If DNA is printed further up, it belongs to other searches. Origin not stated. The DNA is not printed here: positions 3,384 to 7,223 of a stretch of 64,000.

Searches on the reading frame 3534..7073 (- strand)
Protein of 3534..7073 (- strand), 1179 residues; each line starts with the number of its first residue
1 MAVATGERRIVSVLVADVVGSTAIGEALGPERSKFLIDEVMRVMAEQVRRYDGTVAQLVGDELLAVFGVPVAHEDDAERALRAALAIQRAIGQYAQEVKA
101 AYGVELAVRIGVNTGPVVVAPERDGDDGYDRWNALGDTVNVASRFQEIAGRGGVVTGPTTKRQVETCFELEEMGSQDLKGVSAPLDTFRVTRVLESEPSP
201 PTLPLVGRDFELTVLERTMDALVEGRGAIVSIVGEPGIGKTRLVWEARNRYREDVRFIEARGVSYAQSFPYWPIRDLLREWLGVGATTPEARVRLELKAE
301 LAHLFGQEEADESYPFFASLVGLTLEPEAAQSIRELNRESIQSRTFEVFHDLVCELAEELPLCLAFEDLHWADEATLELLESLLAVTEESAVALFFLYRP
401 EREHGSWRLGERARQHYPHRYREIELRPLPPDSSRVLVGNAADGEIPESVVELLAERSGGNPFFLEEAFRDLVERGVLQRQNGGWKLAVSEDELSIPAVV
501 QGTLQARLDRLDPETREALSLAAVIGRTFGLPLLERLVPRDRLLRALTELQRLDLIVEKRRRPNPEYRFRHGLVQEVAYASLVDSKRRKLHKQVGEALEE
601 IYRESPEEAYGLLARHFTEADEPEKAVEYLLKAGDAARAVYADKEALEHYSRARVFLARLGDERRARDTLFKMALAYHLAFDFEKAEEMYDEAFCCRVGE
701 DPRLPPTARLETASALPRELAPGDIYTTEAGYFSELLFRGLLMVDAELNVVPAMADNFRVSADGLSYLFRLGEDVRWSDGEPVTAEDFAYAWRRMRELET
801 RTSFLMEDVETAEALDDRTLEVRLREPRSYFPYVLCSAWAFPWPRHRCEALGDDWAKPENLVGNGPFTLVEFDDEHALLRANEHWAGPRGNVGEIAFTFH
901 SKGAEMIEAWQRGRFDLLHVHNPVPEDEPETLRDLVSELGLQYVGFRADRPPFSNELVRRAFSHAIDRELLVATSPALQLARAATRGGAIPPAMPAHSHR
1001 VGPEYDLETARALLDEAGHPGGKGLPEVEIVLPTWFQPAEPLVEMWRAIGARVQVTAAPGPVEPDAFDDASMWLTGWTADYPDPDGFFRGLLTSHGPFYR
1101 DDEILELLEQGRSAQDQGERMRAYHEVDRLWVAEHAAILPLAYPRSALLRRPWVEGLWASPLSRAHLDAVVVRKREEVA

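Call 13: search_protein_families(library=pfam, proteins=[window:3534-7073:-], max_evalue=0.001)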
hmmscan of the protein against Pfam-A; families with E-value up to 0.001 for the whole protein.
window:3534-7073:- (1179 aa): 5 families
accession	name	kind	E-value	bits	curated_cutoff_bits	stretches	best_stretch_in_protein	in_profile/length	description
PF00496.27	SBP_bac_5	-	4.9e-63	213.9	32.4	1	749-1094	1-363/368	Bacterial extracellular solute-binding proteins, family 5 Middle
PF13191.12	AAA_16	-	4.4e-25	89.6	32.6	1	204-390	1-162/167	AAA ATPase domain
PF00211.25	Guanylate_cyc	-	9.1e-19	68.2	21.9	1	10-185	8-176/183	Adenylate and Guanylate cyclase catalytic domain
PF13401.12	AAA_22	-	0.00062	20.5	27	0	228-401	6-125/130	AAA domain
PF13424.12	TPR_12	-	0.00066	20.3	30.1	0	645-693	21-71/77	Tetratricopeptide repeat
